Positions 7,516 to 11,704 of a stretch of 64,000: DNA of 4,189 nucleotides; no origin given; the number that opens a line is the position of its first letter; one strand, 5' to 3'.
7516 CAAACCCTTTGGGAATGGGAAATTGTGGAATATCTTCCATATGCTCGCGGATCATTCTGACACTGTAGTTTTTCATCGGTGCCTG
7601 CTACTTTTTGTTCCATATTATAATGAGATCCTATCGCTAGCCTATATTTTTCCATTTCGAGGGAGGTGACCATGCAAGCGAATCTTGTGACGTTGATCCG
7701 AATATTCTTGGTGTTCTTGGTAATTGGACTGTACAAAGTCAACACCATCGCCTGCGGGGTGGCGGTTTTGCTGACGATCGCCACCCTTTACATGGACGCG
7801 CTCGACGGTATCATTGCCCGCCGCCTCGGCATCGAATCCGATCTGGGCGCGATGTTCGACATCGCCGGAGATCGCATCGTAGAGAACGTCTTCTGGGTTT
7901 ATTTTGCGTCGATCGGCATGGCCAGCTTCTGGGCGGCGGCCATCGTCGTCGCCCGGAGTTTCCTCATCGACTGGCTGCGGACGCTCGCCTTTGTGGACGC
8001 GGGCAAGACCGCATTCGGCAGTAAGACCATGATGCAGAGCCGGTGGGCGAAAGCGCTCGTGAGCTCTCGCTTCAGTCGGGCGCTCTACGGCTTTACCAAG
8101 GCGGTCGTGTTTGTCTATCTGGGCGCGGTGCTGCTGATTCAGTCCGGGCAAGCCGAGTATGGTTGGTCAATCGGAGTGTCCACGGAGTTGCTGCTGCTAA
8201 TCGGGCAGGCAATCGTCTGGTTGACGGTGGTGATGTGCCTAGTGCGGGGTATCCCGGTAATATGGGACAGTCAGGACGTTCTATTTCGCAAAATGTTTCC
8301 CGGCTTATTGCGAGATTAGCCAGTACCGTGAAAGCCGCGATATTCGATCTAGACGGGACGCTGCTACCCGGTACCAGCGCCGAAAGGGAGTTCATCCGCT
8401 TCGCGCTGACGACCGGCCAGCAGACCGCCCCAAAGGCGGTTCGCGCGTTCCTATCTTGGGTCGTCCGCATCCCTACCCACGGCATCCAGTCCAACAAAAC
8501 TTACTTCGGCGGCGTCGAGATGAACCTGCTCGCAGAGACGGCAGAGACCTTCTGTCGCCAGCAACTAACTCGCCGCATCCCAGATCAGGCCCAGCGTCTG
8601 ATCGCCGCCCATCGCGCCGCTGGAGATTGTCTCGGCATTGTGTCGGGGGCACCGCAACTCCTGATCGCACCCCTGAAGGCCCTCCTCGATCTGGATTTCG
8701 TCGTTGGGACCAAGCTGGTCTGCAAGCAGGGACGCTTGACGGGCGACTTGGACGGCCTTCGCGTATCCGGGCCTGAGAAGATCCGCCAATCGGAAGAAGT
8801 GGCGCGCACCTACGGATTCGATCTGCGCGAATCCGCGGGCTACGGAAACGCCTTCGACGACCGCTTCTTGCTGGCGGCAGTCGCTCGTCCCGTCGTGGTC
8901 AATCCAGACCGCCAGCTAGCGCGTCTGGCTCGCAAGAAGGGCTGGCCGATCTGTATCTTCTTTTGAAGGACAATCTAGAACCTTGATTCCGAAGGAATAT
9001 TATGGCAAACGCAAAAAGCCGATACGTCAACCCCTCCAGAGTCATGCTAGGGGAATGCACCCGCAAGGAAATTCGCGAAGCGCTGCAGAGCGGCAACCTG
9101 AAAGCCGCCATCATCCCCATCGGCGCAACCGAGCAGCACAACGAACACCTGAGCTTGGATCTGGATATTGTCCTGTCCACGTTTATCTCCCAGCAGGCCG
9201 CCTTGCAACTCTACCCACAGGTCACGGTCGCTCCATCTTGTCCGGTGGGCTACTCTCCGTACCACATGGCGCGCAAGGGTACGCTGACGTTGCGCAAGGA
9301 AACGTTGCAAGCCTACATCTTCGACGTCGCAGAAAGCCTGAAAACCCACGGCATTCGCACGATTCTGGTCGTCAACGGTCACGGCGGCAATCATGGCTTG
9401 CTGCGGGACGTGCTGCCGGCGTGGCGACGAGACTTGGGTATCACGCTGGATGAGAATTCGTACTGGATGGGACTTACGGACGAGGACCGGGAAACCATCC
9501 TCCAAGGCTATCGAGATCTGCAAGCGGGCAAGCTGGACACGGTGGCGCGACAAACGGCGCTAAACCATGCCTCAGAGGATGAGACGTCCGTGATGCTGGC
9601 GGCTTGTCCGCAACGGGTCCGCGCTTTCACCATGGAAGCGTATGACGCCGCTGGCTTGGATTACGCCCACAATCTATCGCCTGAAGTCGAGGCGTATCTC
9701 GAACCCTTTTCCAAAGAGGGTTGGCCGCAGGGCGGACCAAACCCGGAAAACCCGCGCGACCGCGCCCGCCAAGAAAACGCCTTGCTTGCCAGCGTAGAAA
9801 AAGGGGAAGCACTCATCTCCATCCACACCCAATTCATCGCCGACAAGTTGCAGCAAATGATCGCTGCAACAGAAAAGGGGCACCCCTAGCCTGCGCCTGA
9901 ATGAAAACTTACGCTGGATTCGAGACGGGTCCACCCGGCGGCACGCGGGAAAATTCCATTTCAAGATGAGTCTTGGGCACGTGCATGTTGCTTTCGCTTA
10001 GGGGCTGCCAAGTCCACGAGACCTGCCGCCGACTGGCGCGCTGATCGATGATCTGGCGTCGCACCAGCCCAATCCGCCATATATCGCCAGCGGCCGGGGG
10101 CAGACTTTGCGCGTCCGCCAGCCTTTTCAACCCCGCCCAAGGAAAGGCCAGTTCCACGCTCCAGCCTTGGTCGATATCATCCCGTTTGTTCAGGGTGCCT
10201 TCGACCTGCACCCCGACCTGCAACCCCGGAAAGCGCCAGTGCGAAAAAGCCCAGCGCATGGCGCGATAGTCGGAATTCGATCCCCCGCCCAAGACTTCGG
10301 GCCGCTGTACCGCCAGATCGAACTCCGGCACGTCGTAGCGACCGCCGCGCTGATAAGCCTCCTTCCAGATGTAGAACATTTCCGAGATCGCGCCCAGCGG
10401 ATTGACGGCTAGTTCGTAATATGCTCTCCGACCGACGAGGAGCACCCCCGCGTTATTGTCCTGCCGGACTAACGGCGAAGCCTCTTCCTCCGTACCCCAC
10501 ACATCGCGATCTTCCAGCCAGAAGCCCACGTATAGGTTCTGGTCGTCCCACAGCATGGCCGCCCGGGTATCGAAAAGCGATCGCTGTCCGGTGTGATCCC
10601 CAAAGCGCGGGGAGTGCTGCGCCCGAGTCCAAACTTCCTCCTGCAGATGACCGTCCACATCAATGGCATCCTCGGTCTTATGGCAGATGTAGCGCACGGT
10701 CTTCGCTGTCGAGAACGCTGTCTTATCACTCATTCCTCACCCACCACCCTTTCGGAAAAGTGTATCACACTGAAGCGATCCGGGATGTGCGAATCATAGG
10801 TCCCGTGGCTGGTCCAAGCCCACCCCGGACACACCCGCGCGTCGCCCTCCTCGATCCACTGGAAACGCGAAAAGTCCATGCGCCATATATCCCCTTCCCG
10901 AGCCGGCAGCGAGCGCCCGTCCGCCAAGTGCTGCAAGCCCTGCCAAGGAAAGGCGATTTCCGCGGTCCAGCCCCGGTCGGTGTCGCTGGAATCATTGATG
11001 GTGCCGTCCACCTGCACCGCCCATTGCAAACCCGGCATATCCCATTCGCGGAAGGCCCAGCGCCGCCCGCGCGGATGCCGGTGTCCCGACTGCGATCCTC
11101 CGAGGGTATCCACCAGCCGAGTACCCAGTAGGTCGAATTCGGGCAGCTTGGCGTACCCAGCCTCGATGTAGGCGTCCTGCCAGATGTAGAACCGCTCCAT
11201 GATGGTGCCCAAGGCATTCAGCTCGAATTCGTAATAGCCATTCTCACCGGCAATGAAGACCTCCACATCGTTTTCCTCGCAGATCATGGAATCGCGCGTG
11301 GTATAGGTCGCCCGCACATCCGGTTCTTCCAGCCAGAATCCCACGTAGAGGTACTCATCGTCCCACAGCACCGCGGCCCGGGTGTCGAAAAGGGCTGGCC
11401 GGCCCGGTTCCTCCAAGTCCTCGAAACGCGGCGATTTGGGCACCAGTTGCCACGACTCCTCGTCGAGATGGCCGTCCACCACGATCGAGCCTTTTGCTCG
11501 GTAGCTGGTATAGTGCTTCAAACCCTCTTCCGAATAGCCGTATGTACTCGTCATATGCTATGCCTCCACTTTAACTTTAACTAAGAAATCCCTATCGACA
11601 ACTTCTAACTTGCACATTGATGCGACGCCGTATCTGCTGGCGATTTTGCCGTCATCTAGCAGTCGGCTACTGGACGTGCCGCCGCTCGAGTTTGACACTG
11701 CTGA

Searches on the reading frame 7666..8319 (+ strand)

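Call 64: search_protein_families(library=pfam, proteins=[window:7666-8319:+], max_evalue=0.001)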
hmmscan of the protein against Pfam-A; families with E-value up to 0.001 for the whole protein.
window:7666-8319:+ (217 aa): 1 family
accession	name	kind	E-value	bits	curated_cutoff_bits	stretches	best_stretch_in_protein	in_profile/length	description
PF01066.26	CDP-OH_P_transf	-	1.7e-13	51.7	22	1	5-189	4-148/152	CDP-alcohol phosphatidyltransferase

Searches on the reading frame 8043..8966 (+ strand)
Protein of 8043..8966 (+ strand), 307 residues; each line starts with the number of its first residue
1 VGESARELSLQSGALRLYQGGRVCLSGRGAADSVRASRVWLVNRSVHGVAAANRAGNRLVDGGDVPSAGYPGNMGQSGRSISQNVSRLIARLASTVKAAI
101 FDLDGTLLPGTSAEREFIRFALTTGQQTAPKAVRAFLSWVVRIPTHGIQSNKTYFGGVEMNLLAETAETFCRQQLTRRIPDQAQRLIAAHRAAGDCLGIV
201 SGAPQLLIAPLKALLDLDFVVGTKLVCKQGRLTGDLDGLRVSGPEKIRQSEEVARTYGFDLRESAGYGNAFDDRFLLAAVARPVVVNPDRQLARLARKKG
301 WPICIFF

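Call 64: search_protein_families(library=pfam, proteins=[window:8043-8966:+], max_evalue=0.001)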
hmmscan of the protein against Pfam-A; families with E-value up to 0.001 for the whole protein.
window:8043-8966:+ (307 aa): 2 families
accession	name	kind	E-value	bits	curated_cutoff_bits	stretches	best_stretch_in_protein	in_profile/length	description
PF12710.13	HAD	-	3.9e-23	83.3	27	1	99-273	1-184/189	haloacid dehalogenase-like hydrolase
PF00702.32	Hydrolase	-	0.00015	22.7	26.4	1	96-217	1-137/191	haloacid dehalogenase-like hydrolase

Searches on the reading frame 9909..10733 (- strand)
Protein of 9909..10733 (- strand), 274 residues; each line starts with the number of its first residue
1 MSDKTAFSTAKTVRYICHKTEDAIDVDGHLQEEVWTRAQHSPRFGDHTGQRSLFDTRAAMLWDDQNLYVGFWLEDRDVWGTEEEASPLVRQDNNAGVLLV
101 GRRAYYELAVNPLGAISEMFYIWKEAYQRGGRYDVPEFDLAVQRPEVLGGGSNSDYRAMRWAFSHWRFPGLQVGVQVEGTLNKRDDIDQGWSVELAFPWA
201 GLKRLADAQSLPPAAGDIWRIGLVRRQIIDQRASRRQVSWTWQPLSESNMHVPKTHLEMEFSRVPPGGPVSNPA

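Call 64: search_protein_families(library=pfam, proteins=[window:9909-10733:-], max_evalue=0.001)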
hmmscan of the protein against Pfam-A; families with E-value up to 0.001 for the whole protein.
window:9909-10733:- (274 aa): 1 family
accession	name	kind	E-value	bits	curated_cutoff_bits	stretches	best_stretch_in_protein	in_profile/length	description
PF06452.16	CBM9_1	-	5.4e-05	23.6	23.4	0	26-77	1-54/185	Carbohydrate family 9 binding domain-like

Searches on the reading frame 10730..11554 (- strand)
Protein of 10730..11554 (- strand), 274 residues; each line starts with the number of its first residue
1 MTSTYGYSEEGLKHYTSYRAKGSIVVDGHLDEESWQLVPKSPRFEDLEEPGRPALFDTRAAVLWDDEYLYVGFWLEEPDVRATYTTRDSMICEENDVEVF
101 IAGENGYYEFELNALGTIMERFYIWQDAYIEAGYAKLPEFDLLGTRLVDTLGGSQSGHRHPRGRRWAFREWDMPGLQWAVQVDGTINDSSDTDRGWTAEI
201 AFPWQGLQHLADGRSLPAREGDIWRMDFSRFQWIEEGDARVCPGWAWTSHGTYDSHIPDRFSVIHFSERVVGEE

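Call 64: search_protein_families(library=pfam, proteins=[window:10730-11554:-], max_evalue=0.001)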
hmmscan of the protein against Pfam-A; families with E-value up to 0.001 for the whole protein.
window:10730-11554:- (274 aa): 2 families
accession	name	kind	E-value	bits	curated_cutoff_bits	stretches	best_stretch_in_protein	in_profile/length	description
PF06452.16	CBM9_1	-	1.2e-05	25.7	23.4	1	26-107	1-78/185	Carbohydrate family 9 binding domain-like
PF16011.10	CBM9_2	-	0.00012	22.4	25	1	66-119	39-94/199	Carbohydrate-binding family 9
